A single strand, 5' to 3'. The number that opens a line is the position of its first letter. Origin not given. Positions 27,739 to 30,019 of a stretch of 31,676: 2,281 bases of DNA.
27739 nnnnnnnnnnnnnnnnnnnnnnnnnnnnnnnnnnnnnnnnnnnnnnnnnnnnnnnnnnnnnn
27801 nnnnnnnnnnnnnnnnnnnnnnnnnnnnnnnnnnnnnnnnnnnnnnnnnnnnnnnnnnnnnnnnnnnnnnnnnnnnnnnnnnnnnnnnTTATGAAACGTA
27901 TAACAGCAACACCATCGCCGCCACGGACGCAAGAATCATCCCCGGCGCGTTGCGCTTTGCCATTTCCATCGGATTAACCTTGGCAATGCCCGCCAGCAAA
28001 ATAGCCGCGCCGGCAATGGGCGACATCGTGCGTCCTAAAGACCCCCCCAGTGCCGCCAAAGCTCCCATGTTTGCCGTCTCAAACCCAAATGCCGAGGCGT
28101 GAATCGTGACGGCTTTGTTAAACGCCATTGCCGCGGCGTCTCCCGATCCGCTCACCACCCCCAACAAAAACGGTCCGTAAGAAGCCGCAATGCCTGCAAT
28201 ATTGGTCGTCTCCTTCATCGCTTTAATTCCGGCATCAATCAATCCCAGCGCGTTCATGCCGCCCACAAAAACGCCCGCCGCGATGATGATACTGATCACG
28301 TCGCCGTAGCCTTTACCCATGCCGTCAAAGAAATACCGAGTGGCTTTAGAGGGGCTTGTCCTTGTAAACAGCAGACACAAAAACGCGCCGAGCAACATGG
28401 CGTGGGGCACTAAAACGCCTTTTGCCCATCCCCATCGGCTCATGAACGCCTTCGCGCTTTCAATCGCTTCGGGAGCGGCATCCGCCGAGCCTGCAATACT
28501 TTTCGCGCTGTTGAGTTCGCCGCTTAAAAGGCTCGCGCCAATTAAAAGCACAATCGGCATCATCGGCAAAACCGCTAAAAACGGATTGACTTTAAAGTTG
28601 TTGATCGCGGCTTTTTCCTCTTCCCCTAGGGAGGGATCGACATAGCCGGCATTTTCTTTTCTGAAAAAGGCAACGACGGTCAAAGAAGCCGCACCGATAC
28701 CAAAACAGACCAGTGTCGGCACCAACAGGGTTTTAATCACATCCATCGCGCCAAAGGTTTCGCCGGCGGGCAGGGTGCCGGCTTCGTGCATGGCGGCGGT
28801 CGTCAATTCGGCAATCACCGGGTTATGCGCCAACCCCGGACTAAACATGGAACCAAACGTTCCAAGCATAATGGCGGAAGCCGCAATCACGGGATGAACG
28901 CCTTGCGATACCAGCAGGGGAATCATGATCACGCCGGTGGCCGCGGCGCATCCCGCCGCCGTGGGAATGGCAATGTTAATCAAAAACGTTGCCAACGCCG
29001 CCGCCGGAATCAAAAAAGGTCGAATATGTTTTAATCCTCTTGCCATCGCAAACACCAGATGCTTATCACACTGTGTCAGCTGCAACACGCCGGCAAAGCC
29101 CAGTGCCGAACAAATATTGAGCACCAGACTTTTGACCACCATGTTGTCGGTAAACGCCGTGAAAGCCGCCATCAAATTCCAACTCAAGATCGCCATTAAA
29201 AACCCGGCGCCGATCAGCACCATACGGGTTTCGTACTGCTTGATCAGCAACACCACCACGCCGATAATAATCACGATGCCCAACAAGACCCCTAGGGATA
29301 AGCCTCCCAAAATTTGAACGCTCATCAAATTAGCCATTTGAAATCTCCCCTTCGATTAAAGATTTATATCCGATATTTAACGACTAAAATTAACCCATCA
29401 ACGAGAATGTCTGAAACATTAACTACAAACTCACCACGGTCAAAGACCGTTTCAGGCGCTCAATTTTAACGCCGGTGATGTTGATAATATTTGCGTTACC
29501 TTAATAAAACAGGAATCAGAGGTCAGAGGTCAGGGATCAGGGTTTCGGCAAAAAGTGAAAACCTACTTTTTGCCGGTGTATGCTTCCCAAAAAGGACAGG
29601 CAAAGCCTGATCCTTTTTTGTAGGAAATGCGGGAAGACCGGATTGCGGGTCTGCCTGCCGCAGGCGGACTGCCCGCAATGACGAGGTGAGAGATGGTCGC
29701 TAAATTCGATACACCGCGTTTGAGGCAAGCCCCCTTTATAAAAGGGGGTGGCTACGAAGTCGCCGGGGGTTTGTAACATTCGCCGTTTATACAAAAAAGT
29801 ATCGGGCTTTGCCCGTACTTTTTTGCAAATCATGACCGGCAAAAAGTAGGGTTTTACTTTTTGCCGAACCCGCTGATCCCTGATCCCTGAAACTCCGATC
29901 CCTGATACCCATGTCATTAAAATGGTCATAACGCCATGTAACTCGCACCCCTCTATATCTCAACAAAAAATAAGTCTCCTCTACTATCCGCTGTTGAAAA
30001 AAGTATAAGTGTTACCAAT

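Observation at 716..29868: Ten copies of a double-hairpin element whose shape is conserved while its sequence covaries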

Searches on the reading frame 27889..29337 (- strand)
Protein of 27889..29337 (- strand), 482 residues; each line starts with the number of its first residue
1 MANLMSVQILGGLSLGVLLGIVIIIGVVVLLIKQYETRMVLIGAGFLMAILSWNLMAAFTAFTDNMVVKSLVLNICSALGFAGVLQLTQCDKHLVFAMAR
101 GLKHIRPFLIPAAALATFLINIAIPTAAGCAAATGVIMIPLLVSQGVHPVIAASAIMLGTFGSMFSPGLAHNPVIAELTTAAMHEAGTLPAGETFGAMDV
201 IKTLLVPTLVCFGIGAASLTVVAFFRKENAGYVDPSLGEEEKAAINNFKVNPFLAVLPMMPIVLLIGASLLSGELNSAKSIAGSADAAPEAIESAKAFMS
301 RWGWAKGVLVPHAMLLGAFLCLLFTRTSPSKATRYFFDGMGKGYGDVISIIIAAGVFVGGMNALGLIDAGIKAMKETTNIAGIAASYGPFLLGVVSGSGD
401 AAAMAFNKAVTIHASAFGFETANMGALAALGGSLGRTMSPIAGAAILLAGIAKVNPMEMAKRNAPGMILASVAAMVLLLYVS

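Call 96: search_protein_families(library=pfam, proteins=[window:27889-29337:-], max_evalue=0.00001)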
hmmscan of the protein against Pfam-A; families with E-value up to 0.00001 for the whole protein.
window:27889-29337:- (482 aa): 1 family
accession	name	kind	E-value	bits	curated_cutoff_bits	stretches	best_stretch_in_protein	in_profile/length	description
PF03606.21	DcuC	-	8.9e-10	38.1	23.1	1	78-479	85-457/461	C4-dicarboxylate anaerobic carrier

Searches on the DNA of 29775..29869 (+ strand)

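Call 89: search_dna_similar(query=window:29775-29869:+, collection=plasmids, mode=distant, max_evalue=0.001, max_rows=10)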
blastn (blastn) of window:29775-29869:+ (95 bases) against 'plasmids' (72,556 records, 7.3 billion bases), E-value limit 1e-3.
No match.
